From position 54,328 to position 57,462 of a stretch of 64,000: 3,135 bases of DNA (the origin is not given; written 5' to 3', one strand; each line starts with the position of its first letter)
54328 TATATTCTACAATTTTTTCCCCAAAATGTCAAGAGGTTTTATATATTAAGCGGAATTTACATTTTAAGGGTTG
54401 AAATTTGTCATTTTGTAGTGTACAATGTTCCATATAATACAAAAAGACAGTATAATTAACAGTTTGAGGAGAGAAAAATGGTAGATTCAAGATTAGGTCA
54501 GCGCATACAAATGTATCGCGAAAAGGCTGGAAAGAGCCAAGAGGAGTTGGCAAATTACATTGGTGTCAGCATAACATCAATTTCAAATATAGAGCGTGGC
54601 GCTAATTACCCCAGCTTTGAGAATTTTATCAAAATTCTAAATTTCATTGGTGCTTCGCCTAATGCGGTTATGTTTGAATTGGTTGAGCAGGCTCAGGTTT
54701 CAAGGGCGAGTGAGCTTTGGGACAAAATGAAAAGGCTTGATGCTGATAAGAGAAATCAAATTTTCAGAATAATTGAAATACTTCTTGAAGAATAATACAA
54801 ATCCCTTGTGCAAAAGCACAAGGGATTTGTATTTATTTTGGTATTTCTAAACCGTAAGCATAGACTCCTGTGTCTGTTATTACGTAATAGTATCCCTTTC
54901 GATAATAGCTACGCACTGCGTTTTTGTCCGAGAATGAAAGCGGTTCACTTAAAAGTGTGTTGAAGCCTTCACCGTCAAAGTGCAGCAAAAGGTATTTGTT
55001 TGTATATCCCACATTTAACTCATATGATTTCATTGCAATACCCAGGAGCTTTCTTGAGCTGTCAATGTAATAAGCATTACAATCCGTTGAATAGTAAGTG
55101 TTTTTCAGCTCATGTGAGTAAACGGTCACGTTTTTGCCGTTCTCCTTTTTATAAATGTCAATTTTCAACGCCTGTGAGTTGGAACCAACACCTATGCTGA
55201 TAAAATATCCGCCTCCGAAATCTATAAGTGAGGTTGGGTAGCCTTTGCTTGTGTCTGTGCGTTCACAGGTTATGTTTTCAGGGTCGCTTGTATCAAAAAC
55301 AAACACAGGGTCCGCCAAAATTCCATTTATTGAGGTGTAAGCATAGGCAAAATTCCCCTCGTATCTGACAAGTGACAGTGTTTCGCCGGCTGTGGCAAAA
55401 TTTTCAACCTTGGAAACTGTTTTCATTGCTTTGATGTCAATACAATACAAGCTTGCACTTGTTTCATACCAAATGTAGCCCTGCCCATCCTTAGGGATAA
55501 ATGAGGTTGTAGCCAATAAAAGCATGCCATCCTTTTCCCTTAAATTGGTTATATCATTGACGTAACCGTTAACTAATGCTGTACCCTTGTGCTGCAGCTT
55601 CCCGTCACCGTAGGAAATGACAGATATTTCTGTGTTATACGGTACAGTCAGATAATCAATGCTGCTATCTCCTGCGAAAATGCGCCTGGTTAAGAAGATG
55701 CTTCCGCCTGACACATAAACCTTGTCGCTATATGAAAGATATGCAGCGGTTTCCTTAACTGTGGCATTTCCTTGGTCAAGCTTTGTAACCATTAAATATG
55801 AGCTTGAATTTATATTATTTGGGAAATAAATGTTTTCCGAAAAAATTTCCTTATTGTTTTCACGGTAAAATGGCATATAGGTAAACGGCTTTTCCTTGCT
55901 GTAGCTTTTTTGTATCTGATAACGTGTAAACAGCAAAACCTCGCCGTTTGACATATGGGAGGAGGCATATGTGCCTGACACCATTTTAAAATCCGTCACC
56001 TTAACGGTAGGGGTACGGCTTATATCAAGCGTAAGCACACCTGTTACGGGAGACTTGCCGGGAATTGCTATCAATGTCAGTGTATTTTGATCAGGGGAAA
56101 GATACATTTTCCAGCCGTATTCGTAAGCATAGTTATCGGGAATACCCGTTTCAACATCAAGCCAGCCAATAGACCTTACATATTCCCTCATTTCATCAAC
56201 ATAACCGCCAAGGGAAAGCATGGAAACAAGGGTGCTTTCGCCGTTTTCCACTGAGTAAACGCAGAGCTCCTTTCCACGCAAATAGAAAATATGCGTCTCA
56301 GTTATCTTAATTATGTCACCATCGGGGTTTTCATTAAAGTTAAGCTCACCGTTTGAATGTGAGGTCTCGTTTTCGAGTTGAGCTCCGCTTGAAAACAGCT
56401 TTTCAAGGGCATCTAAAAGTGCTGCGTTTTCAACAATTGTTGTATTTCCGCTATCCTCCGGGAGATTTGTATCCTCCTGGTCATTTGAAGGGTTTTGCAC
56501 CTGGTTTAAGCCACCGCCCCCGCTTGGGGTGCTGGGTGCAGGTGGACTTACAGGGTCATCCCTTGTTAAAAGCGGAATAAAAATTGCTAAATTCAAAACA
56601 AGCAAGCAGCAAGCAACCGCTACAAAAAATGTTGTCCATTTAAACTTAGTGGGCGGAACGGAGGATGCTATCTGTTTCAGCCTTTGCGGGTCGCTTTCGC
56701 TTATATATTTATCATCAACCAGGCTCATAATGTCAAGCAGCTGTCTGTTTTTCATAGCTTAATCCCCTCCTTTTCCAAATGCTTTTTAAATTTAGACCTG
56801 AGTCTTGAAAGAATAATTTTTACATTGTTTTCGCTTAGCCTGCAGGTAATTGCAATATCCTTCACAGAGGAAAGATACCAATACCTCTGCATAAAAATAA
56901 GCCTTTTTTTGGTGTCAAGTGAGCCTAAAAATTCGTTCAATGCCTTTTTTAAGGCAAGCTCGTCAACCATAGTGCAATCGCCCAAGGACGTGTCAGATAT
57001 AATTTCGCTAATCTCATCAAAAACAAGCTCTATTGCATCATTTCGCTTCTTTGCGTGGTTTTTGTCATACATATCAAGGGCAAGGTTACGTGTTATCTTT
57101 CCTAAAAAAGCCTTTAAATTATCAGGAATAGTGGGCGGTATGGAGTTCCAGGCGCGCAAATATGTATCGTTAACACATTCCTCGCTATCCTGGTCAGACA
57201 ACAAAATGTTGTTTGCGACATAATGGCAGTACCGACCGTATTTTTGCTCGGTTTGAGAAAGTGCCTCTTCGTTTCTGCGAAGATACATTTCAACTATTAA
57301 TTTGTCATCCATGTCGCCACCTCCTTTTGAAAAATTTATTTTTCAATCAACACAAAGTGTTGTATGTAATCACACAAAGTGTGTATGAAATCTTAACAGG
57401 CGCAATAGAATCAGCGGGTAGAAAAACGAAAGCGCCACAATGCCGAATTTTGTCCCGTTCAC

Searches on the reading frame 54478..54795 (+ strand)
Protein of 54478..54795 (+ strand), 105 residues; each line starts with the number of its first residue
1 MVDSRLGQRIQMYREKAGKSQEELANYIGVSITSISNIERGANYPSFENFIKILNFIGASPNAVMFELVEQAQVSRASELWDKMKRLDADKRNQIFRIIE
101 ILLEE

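Call 12: search_protein_families(library=pfam, proteins=[window:54478-54795:+])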
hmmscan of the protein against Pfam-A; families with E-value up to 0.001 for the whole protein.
window:54478-54795:+ (105 aa): 3 families
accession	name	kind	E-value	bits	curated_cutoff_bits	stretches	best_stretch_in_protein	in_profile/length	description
PF01381.28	HTH_3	-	1.1e-14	54.6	23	1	10-61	1-52/55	Helix-turn-helix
PF12844.13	HTH_19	-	8.5e-13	48.4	30.2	1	7-65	1-59/64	Helix-turn-helix domain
PF13560.12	HTH_31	-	1.4e-11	45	27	1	5-62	1-59/64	Helix-turn-helix domain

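Call 14: find_encoding_contigs(protein=window:54478-54795:+, flank=3000, max_places=10)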
Protein window:54478-54795:+ (105 aa): 22 contigs read that carry it; 4 places shown.
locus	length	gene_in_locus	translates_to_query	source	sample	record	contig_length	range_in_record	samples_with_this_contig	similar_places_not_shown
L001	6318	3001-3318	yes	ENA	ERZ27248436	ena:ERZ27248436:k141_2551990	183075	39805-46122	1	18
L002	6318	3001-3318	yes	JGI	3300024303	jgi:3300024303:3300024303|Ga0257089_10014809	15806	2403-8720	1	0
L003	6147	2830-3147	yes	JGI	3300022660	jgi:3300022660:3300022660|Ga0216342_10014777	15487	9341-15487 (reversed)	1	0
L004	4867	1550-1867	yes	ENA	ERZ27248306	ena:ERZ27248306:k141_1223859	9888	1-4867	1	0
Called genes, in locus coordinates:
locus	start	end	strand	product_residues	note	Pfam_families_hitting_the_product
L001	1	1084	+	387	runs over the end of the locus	PF00266:Aminotran_5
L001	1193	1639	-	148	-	-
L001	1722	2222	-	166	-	PF14478:DUF4430 (weak)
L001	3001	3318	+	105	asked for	PF12844:HTH_19, PF13560:HTH_31, PF01381:HTH_3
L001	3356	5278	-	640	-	PF09826:Beta_propel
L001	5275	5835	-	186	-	PF04542:Sigma70_r2, PF08281:Sigma70_r4_2 (weak)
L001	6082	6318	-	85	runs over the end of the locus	-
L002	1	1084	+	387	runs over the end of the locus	PF00266:Aminotran_5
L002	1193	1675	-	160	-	-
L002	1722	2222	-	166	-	PF14478:DUF4430 (weak)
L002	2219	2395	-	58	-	-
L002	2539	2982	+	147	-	-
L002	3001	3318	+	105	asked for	PF12844:HTH_19, PF13560:HTH_31, PF01381:HTH_3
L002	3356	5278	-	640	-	PF09826:Beta_propel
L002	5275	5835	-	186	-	PF04542:Sigma70_r2, PF08281:Sigma70_r4_2 (weak)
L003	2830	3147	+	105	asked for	PF12844:HTH_19, PF13560:HTH_31, PF01381:HTH_3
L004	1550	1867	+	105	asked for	PF12844:HTH_19, PF13560:HTH_31, PF01381:HTH_3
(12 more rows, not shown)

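Call 20: find_homologous_proteins(query=L001:1722-2222:-, max_evalue=0.00001)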
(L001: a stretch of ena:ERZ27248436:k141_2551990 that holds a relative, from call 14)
Query L001:1722-2222:- (166 aa): 851 proteins with E <= 0.00001 among 902 candidates; the best 120 are listed.
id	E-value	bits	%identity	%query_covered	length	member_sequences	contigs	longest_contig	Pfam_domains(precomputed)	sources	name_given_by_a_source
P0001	1.6e-102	358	99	100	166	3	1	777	PF14478.13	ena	-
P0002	9.7e-81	287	81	100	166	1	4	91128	PF14478.13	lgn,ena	-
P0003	2.1e-77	277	79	100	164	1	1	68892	PF14478.13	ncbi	-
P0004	3.1e-66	240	70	100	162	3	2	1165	PF14478.13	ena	-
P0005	1.3e-56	209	57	100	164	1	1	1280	PF14478.13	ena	-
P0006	1.3e-56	209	59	100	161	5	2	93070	PF14478.13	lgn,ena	-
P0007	8.2e-56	206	59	100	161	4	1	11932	PF14478.13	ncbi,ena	-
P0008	9.5e-56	206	58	100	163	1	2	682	PF14478.13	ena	-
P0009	1.2e-54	203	58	100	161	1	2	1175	PF14478.13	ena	-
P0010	1.9e-53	199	58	100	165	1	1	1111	PF14478.13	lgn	-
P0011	6.1e-53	197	49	73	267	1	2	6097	PF14478.13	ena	-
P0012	9.2e-53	196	57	100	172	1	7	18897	PF14478.13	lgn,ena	-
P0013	1.3e-52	196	54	100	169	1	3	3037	PF14478.13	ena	-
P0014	2.5e-52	195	57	100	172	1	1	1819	PF14478.13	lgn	-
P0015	3.5e-52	195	56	100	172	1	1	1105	PF14478.13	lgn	-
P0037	2.9e-40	156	52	99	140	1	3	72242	PF14478.13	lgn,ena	-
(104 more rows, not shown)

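Call 21: find_encoding_contigs(protein=P0002, flank=4000, max_places=4)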
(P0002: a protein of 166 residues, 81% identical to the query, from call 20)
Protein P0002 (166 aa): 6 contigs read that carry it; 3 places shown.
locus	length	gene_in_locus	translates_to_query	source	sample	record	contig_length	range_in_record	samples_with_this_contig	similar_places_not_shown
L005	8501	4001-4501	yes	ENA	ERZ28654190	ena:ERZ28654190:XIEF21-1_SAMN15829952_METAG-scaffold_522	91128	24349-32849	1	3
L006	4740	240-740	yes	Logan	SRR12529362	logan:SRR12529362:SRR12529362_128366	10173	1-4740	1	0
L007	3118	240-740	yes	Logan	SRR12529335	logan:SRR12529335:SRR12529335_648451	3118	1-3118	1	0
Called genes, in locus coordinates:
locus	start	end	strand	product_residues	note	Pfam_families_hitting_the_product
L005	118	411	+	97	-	PF04480:DUF559, PF18741:MTES_1575 (weak)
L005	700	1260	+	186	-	PF04542:Sigma70_r2, PF08281:Sigma70_r4_2 (weak)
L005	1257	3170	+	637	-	PF09826:Beta_propel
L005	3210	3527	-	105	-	PF12844:HTH_19, PF13560:HTH_31, PF01381:HTH_3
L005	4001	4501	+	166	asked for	PF14478:DUF4430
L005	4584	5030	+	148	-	-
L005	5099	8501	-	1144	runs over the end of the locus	PF09479:Flg_new, PF18998:Flg_new_2 (faint), PF09479:Flg_new, PF13306:LRR_5, PF13855:LRR_8 (faint), PF13306:LRR_5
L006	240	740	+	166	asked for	PF14478:DUF4430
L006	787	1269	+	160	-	-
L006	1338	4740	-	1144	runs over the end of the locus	PF09479:Flg_new, PF18998:Flg_new_2 (faint), PF09479:Flg_new, PF13306:LRR_5, PF13855:LRR_8 (faint), PF13306:LRR_5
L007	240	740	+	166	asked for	PF14478:DUF4430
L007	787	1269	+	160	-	-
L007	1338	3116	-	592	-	?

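Call 22: find_encoding_contigs(protein=P0003, flank=4000, max_places=4)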
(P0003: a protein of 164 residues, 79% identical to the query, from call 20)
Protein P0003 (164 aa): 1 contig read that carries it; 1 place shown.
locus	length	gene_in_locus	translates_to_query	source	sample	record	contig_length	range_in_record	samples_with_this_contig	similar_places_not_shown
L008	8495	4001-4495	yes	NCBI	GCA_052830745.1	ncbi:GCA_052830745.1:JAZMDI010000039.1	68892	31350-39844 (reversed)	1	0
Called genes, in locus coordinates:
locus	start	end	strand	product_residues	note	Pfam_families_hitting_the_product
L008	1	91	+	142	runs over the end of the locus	PF01948:PyrI, PF02748:PyrI_C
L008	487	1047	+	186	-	PF04542:Sigma70_r2 (weak), PF08281:Sigma70_r4_2 (weak)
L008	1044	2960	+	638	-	PF09826:Beta_propel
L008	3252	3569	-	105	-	PF12844:HTH_19, PF13560:HTH_31, PF01381:HTH_3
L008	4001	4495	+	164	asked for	PF14478:DUF4430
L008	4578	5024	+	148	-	-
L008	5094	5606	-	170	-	PF13306:LRR_5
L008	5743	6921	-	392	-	PF00266:Aminotran_5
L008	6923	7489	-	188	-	-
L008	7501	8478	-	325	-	PF04389:Peptidase_M28 (faint), PF05343:Peptidase_M42, PF01546:Peptidase_M20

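Call 23: find_encoding_contigs(protein=P0006, flank=4000, max_places=4)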
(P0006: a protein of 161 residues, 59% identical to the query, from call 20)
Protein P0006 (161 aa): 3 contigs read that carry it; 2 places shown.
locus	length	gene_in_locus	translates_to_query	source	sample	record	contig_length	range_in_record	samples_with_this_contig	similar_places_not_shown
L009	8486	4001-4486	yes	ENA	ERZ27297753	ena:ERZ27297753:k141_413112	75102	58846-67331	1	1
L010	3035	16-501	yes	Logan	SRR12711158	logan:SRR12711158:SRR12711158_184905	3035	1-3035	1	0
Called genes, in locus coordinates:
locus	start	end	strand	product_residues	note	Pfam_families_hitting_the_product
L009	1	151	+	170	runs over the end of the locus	-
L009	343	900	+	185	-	PF04542:Sigma70_r2, PF08281:Sigma70_r4_2, PF04545:Sigma70_r4 (weak)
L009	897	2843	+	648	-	PF09826:Beta_propel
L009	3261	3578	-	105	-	PF12844:HTH_19, PF13560:HTH_31, PF01381:HTH_3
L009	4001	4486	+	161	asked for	PF14478:DUF4430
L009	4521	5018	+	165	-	-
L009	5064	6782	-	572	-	PF13306:LRR_5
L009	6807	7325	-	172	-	-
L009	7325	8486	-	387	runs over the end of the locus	PF00266:Aminotran_5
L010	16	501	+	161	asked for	PF14478:DUF4430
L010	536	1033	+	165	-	-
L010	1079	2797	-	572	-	PF13306:LRR_5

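Call 45: find_encoding_contigs(protein=P0007, flank=1500, max_places=2)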
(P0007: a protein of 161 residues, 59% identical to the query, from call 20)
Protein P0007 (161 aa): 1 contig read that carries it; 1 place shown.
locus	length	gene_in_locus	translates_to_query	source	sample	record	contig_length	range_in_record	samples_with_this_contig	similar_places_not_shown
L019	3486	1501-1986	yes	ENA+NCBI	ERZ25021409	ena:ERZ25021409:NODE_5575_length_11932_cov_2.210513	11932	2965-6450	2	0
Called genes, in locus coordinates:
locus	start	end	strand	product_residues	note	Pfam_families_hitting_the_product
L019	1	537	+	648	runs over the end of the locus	PF09826:Beta_propel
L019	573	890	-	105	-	PF12844:HTH_19, PF13560:HTH_31, PF01381:HTH_3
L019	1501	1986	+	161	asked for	PF14478:DUF4430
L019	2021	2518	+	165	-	-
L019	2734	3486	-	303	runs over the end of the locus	-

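Call 46: find_encoding_contigs(protein=P0012, flank=1500, max_places=2)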
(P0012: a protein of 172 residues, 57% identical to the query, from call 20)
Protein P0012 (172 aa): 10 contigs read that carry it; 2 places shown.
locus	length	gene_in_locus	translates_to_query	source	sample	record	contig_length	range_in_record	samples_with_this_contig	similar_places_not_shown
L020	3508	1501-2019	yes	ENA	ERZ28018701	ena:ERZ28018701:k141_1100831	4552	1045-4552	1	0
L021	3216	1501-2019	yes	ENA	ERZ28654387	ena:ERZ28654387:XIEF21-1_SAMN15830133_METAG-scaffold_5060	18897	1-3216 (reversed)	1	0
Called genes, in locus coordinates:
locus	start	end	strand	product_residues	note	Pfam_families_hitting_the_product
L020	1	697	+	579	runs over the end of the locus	?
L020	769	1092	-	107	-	PF12844:HTH_19, PF13560:HTH_31, PF01381:HTH_3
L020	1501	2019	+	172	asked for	PF14478:DUF4430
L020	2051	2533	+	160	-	-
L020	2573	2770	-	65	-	-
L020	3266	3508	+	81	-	?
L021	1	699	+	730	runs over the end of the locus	PF09826:Beta_propel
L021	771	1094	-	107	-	PF12844:HTH_19, PF13560:HTH_31, PF01381:HTH_3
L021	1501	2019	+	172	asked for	PF14478:DUF4430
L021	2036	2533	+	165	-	-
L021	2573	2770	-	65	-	-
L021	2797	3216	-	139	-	?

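Call 47: find_encoding_contigs(protein=P0037, flank=1500, max_places=2)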
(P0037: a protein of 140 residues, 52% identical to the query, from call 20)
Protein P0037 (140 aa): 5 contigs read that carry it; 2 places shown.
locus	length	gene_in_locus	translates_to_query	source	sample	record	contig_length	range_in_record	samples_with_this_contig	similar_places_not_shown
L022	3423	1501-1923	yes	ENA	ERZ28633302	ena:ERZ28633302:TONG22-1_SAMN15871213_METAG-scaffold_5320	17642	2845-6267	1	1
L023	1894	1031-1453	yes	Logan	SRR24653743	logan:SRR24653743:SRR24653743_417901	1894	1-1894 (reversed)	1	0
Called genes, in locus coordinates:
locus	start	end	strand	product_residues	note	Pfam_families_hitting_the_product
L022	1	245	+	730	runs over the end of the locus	PF09826:Beta_propel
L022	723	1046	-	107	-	PF12844:HTH_19, PF13560:HTH_31, PF01381:HTH_3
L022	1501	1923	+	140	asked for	PF14478:DUF4430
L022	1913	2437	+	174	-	-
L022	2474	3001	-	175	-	-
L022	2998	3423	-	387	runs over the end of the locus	PF00266:Aminotran_5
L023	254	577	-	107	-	PF12844:HTH_19, PF13560:HTH_31, PF01381:HTH_3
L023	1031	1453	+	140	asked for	PF14478:DUF4430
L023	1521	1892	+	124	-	?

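Call 60: search_protein_families(library=ncbifam, proteins=[L001:1722-2222:-, L001:1193-1639:-], max_evalue=0.001)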
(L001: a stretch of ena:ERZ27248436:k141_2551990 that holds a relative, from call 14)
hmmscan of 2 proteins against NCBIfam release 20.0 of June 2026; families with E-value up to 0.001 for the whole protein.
L001:1722-2222:- (166 aa): 0 families

L001:1193-1639:- (148 aa): 0 families

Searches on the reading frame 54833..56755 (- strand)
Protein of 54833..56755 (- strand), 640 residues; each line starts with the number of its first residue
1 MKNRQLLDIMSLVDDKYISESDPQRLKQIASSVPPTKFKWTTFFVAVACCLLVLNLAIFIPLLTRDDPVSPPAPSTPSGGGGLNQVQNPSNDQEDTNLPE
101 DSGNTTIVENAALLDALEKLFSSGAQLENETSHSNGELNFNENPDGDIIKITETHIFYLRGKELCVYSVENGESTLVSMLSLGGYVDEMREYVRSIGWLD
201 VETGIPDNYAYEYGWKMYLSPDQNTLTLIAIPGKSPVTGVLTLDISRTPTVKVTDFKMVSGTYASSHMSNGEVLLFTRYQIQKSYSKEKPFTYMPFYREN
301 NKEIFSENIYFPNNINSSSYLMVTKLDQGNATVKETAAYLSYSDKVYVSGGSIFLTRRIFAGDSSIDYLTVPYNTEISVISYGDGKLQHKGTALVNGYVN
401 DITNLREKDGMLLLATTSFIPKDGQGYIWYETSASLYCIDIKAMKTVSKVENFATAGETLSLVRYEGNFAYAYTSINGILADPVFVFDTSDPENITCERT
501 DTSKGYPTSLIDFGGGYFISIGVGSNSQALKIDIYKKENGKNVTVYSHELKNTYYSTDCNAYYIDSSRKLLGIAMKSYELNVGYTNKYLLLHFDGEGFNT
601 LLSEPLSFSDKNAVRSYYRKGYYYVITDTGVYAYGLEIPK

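Call 12: search_protein_families(library=pfam, proteins=[window:54833-56755:-])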
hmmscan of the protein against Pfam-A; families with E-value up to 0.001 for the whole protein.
window:54833-56755:- (640 aa): 1 family
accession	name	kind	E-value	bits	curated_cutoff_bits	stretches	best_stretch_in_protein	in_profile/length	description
PF09826.15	Beta_propel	-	4.7e-45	154.8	22.4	1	146-636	14-492/495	Beta propeller domain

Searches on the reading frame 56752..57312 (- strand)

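Call 12: search_protein_families(library=pfam, proteins=[window:56752-57312:-])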
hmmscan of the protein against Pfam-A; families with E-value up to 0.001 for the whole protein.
window:56752-57312:- (186 aa): 2 families
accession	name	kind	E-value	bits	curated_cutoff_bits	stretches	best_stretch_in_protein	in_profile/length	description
PF04542.20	Sigma70_r2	-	1.4e-08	34.9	24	1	24-85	4-68/71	Sigma-70 region 2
PF08281.18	Sigma70_r4_2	-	1.2e-05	25.2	25.7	1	124-174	3-53/54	Sigma-70, region 4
